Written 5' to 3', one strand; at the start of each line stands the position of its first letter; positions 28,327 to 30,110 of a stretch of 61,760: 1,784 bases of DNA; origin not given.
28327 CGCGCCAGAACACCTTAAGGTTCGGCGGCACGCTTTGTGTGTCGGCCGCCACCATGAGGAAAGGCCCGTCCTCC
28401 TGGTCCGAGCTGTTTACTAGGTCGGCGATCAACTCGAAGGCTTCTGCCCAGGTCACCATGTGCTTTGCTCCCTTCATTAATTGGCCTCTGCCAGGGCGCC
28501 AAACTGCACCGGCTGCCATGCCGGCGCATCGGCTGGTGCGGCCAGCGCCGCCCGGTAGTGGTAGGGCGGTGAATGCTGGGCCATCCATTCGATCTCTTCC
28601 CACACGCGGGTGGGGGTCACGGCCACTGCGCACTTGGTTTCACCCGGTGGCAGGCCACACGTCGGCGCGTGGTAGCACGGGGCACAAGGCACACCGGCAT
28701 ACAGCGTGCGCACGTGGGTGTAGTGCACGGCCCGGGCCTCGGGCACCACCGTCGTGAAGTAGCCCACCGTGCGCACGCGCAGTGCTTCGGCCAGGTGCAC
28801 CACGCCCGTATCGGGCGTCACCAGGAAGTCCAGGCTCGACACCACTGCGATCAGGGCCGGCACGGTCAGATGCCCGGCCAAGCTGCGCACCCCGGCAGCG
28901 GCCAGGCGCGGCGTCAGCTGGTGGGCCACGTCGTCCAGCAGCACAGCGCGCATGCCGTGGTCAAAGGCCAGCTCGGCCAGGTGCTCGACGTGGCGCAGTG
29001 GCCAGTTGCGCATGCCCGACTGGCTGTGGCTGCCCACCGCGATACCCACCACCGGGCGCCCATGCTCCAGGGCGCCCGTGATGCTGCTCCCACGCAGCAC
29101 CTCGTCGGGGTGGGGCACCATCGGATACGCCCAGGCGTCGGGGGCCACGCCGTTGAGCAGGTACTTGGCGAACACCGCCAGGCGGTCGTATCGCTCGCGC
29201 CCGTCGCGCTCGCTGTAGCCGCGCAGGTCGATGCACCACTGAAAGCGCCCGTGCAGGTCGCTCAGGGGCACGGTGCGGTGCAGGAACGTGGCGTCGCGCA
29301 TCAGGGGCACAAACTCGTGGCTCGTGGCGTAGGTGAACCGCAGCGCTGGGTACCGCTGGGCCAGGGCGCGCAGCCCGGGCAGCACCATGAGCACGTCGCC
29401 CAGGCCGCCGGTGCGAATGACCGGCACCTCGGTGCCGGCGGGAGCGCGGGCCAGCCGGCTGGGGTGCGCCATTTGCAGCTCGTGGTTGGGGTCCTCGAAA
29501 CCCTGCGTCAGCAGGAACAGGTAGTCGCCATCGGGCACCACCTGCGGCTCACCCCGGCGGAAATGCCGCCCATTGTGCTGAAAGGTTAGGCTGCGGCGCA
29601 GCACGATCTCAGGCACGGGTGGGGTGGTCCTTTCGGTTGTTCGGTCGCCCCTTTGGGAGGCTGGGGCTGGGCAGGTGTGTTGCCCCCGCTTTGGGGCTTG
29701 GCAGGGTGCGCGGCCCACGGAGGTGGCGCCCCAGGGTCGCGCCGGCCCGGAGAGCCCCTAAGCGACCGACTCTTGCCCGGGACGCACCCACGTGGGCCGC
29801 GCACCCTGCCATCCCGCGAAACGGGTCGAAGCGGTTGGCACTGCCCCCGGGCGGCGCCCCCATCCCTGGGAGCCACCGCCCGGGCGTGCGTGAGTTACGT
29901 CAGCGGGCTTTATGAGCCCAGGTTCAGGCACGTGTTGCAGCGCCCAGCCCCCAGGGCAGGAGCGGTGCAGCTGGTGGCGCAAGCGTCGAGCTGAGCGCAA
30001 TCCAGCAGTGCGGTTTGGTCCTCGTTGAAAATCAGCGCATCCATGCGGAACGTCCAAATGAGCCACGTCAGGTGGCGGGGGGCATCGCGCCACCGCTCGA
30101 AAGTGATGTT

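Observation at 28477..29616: Heptosyltransferase-type (GT9) gene between the capsid gene and the repeat-fibre genes: candidate virion glycosylation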

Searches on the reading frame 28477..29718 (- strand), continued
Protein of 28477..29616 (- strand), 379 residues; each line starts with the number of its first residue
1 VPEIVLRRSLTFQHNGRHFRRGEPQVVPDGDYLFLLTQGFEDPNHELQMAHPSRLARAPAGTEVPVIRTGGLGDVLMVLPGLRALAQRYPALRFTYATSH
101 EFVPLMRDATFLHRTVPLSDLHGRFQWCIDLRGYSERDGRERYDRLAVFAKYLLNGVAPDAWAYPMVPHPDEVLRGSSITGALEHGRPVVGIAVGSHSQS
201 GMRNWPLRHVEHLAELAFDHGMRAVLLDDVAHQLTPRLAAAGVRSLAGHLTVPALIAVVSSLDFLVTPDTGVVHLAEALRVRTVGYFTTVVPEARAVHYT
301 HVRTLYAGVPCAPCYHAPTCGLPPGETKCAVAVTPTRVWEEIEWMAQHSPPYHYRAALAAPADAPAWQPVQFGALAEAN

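Call 84: search_dna_similar(query=window:28477-29616:-, collection=phages, mode=protein, max_rows=25, max_evalue=10)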
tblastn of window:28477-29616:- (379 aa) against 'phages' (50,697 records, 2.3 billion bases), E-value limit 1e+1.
Records with a match: 11; places in all: 11; records where one place covers at least 80% of the query: 0.
Best place of each record, by identity: <60% 11.
By first word of the organism name: Salmonella 2; Campylobacter 2; Erwinia 2; Geobacillus 2; Escherichia 1; uncultured 1; Bacteriophage 1.
By host as written in the record: Homo sapiens 2; - 2; Campylobacter jejuni 2; Erwinia amylovora 2; Geobacillus stearothermophilus 2184 2; Escherichia coli O157:H7 ATCC 43895 1.
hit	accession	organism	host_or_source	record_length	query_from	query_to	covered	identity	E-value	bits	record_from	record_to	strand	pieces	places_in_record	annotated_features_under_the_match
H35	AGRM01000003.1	Salmonella enterica subsp. houtenae str. ATCC BAA-1581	Homo sapiens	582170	49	342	78%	22.4%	1e-3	47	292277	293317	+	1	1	lipopolysaccharide heptosyltransferase II | ADP-glyceromanno-heptose 6-epimerase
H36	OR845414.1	Escherichia phage ECO95 1-6-1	Escherichia coli O157:H7 ATCC 43895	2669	159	343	49%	25.0%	4e-3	45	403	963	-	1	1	record has no annotation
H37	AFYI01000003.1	Salmonella enterica subsp. enterica serovar Infantis str. ...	Homo sapiens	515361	159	342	49%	25.1%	1e-2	44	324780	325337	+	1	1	lipopolysaccharide heptosyltransferase II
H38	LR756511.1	uncultured phage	metagenomic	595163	71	320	66%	17.9%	8e-1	38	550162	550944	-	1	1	record has no annotation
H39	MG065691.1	Campylobacter phage A11a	Campylobacter jejuni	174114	182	343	43%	26.6%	4e-4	49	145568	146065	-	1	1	record has no annotation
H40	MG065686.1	Campylobacter phage A18a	Campylobacter jejuni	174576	182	343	43%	26.6%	4e-4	49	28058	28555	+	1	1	record has no annotation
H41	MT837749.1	Bacteriophage sp.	human fecal samples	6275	63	153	24%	30.3%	6e+0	35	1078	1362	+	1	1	record has no annotation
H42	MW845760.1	Erwinia phage pEa_SNUABM_37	Erwinia amylovora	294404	136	217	22%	28.3%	2e+0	37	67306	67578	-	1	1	hypothetical protein (x2)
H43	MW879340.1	Erwinia phage pEa_SNUABM_48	Erwinia amylovora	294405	136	217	22%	28.3%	2e+0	37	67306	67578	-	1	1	hypothetical protein (x2)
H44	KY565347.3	Geobacillus phage TP-84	Geobacillus stearothermophilus 2184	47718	81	139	16%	32.3%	2e+0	37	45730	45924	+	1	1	hypothetical protein (x2)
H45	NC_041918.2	Geobacillus phage TP-84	Geobacillus stearothermophilus 2184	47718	81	139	16%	32.3%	2e+0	37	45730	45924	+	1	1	hypothetical protein (x2)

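Call 110: get_annotated_region(hit=H35, flank=1500)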
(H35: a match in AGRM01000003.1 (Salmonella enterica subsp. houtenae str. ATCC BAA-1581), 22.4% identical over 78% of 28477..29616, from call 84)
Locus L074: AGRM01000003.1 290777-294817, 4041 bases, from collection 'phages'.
description: Salmonella enterica subsp. houtenae str. ATCC BAA-1581 SEHO0AFNL_Contig0.3, whole genome shotgun sequence.
organism: Salmonella enterica subsp. houtenae str. ATCC BAA-1581 (NCBI taxid 523831)
taxonomy: Bacteria; Pseudomonadati; Pseudomonadota; Gammaproteobacteria; Enterobacterales; Enterobacteriaceae; Salmonella
host: Homo sapiens; source: -; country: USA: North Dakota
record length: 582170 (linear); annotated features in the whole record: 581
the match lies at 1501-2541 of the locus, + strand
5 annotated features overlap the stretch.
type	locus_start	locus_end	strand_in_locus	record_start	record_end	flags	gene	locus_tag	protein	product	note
CDS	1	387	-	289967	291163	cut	-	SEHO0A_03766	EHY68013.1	2-amino-3-ketobutyrate coenzyme A ligase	KEGG: see:SNSL254_A3989 1.8e-207 kbl; 2-amino-3-ketobutyrate coenzyme A ligase K00639; Psort location: Cytoplasmic, ...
CDS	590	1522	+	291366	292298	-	-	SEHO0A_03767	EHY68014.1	ADP-glyceromanno-heptose 6-epimerase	KEGG: sek:SSPA3325 7.0e-167 rfaD; ADP-L-glycero-D-mannoheptose-6-epimerase; K03274 ADP-L-glycero-D-manno-heptose ...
CDS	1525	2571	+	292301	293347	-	-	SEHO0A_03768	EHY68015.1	lipopolysaccharide heptosyltransferase II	KEGG: seh:SeHA_C4036 3.3e-185 rfaF; ADP-heptose:LPS heptosyltransferase II K02843; Psort location: Cytoplasmic, score: ...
CDS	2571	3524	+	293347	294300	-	-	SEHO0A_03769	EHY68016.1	lipopolysaccharide heptosyltransferase I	KEGG: ses:SARI_03929 2.6e-167 ADP-heptose:LPS heptosyl transferase I; K02841 heptosyltransferase I; locus tag in ...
CDS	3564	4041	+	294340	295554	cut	-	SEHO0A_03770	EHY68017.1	O-antigen polymerase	KEGG: ses:SARI_03928 1.3e-204 hypothetical protein; K02847 O-antigen ligase; Psort location: CytoplasmicMembrane, ...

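Call 114: search_solved_structures(query=L030:6151-7071:+, max_evalue=1e-10)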
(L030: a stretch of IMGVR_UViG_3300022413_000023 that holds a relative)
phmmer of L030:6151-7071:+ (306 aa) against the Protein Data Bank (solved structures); distinct sequences matched with E-value up to 1e-10: 23.
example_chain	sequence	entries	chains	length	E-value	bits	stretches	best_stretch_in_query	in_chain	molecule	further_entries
6zl6_A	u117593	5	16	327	4.7e-19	71.9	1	57-303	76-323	Epimerase domain-containing protein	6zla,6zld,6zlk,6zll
6zlj_A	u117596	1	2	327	1.7e-18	70.1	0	57-303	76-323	Epimerase domain-containing protein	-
8w3u_A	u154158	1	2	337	3.1e-17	66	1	5-294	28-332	dTDP-glucose 4,6-dehydratase related protein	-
9ar1_A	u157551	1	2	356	3.6e-17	65.7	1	5-294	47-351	dTDP-glucose 4,6-dehydratase related protein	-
4gll_A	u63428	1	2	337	2.4e-16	63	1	5-292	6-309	UDP-glucuronic acid decarboxylase 1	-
2b69_A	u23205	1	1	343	3.1e-16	62.6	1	5-292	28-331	UDP-glucuronate decarboxylase 1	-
4m55_A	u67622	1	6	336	1.2e-15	60.8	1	5-292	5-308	UDP-glucuronic acid decarboxylase 1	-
4lk3_A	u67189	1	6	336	1.6e-15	60.3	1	5-292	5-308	UDP-glucuronic acid decarboxylase 1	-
2hun_A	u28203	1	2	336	3e-15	59.4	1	39-291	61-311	336aa long hypothetical dTDP-glucose 4,6-dehydratase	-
4zrm_A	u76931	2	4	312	1.2e-14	57.5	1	2-292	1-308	UDP-glucose 4-epimerase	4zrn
7ys8_A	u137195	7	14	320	2.5e-14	56.4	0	50-296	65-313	UDP-glucose 4-epimerase | UDP-glucose 4-epimerase along with EC 5.1.3.2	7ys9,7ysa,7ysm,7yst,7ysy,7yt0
6bi4_A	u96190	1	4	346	5e-14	55.4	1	39-303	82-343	dTDP-glucose 4,6-dehydratase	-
6wjb_A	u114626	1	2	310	1.6e-13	53.8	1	4-220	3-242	NAD-dependent epimerase/dehydratase family protein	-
8g22_A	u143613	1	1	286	7.7e-13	51.5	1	6-146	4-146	dTDP-4-dehydrorhamnose reductase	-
6wj9_A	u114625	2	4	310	1.4e-12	50.6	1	4-220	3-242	NAD-dependent epimerase/dehydratase family protein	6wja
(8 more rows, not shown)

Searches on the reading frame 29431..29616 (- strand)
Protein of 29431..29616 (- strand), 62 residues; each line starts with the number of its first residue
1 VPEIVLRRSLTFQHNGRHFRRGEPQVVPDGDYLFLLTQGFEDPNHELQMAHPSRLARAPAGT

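Call 88: search_solved_structures(query=A4, max_evalue=10, show_alignments=3)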
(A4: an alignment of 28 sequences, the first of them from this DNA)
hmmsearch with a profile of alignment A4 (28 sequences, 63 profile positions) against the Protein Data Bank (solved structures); distinct sequences matched with E-value up to 10: 4.
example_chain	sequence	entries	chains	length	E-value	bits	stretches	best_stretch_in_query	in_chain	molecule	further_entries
2hjq_A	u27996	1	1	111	0.00046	23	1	5-37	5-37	Hypothetical protein yqbF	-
4brk_A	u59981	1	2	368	1.5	11.7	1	31-56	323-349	ECTONUCLEOSIDE TRIPHOSPHATE DIPHOSPHOHYDROLASE I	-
4br9_A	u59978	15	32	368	1.5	11.7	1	31-56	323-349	ECTONUCLEOSIDE TRIPHOSPHATE DIPHOSPHOHYDROLASE I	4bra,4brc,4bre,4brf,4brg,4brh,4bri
4brd_A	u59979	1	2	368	1.5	11.7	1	31-56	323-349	ECTONUCLEOSIDE TRIPHOSPHATE DIPHOSPHOHYDROLASE I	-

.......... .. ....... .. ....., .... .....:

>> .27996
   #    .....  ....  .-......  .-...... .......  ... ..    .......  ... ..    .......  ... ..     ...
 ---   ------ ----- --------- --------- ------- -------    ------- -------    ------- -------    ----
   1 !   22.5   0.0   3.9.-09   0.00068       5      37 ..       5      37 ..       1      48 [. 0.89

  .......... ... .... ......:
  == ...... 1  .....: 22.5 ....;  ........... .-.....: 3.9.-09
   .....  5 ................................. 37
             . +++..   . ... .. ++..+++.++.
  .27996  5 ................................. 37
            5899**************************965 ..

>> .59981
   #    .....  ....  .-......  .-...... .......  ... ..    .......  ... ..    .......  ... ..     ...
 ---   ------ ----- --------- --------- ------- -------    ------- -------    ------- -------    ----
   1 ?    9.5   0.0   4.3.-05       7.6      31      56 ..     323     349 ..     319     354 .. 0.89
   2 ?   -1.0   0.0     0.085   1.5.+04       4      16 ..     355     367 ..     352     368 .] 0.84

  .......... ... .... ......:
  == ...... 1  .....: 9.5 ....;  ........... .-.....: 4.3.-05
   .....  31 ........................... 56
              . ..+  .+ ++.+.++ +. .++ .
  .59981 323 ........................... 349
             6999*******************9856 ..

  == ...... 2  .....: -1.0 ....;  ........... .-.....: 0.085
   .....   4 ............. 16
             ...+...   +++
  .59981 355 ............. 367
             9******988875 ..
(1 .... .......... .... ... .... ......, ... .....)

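Call 89: search_protein_families(library=pfam, alignment_id=A4, max_evalue=10)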
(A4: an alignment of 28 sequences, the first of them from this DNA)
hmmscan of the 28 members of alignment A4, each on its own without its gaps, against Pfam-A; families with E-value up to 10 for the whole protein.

A. member 1, seq(62 aa): 0 families

B. families by the number of members that match (of 28 scanned): 6 families
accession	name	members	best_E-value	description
PF14553.12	YqbF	5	0.0011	YqbF, hypothetical protein domain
PF23843.2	DUF7210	2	0.0083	Domain of unknown function (DUF7210)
PF20978.2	Gta3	1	0.1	Glutamyl-tRNA amidotransferase complex subunit Gta3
PF00018.34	SH3_1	1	0.15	SH3 domain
PF13545.12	HTH_Crp_2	1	0.15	Crp-like helix-turn-helix domain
PF08269.17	dCache_2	1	0.28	Cache domain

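Call 99: predict_structure(alignment_id=A4)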
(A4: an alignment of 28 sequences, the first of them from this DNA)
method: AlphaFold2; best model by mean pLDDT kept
length: 62 residues; sequences in the alignment: 28
mean_pLDDT: 85.5   pTM: 0.59
mean pLDDT of the five models: 85.5, 84.7, 83.0, 82.5, 81.3
residues with pLDDT >= 90: 40; 70-90: 8; 50-70: 14; < 50: 0
segments of 3 or more residues with pLDDT < 50: none
pLDDT, mean of each block of 10 residues (from residue 1): 92 95 94 93 75 68 62
secondary structure, 60 per line:
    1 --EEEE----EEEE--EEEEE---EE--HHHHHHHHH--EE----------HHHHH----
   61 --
elements in order: E3-6 E11-14 E17-21 H29-37 H52-56

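Call 102: fold_search(model_id=the predicted structure, library=pdb)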
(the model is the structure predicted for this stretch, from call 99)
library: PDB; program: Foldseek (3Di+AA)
matches with E <= 10: 55; with E <= 0.001: 0
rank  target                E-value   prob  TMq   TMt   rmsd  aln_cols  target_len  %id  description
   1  2hjq_MODEL_1_A        6.0e-02  1.00  0.63  0.37   6.2        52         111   29  NMR Structure of Bacillus Subtilis Protein YqbF, Northeast Structural Genomics Target SR449 (released 2007-06-05)
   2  2hba_A                1.1e+00  0.35  0.43  0.49   7.4        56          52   25  Crystal Structure of N-terminal Domain of Ribosomal Protein L9 (NTL9) K12M (released 2007-05-29)
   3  9moj_A                1.3e+00  0.63  0.49  0.23   2.1        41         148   15  Saccharolobus solfataricus GINS tetramer (released 2025-04-23)
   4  2hvf                  2.1e+00  0.18  0.42  0.48   7.3        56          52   21  Crystal Structure of N-terminal Domain of Ribosomal Protein L9 (NTL9), G34dA (released 2007-06-12)
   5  5mdy_G                2.4e+00  0.25  0.44  0.21   2.4        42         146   24  Structure of ArfA and TtRF2 bound to the 70S ribosome (pre-accommodated state) (released 2016-12-21)
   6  8xt7_A                2.7e+00  0.21  0.52  0.12  12.6        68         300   15  The crystal structure of human AS3MT (released 2025-01-15)
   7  7unv_H                2.9e+00  0.15  0.42  0.37   7.5        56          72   21  Pseudomonas aeruginosa 70S ribosome initiation complex bound to IF2-GDPCP (structure II-A) (released 2022-06-22)
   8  5evj_A                3.3e+00  0.20  0.44  0.11   3.0        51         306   12  X-ray crystal structure of CrArsM, an arsenic (III) S-adenosylmethionine methyltransferase from Chlamydomonas reinhard (released 2016-11-30)
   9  1kk2                  3.6e+00  0.02  0.17  0.04   7.1        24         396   29  Structure of the large gamma subunit of initiation factor eIF2 from Pyrococcus abyssi-G235D mutant complexed with GDP-Mg (released 2002-04-10)
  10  6cx6_A                3.8e+00  0.28  0.50  0.11   2.4        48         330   19  The structure of an As(III) S-adenosylmethionine methyltransferase with As(III) and S-adenosyl-L-homocysteine (SAH) (released 2018-06-27)
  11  6skl_A                3.8e+00  0.20  0.46  0.18   2.4        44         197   18  Cryo-EM structure of the CMG Fork Protection Complex at a replication fork - Conformation 1 (released 2020-05-06)
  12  1kk0                  3.8e+00  0.02  0.17  0.04   7.1        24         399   29  Structure of the large gamma subunit of initiation factor eIF2 from Pyrococcus abyssi (released 2002-04-10)
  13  8p5e_H                4.1e+00  0.16  0.47  0.18   2.5        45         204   20  S. cerevisiae nexus-sCMGE after DNA replication initiation (released 2024-05-29)
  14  5evj_B                4.3e+00  0.23  0.50  0.12   2.4        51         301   12  X-ray crystal structure of CrArsM, an arsenic (III) S-adenosylmethionine methyltransferase from Chlamydomonas reinhard (released 2016-11-30)
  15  8vkw_H                4.3e+00  0.09  0.39  0.44   8.3        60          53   18  Structure of Mycobacterium smegmatis 50S ribosomal subunit bound to delNTE-HflX (released 2025-02-19)
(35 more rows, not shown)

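Call 118: find_homologous_proteins(query=A4, max_evalue=0.01)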
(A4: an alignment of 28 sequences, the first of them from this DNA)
Query A4 (28 sequences): 172 candidates shared short words with the query, none scored E <= 0.01.

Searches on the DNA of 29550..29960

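Call 119: search_rna_families(source=window, start=29550, end=29960, threshold=evalue, max_evalue=1)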
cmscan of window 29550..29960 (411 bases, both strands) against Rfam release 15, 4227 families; matches with E-value up to 1: 1.
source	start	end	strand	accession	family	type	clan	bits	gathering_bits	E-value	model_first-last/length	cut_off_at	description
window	29847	29883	+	RF00035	OxyS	Gene; sRNA;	-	15.9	75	0.63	4-44/110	no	OxyS RNA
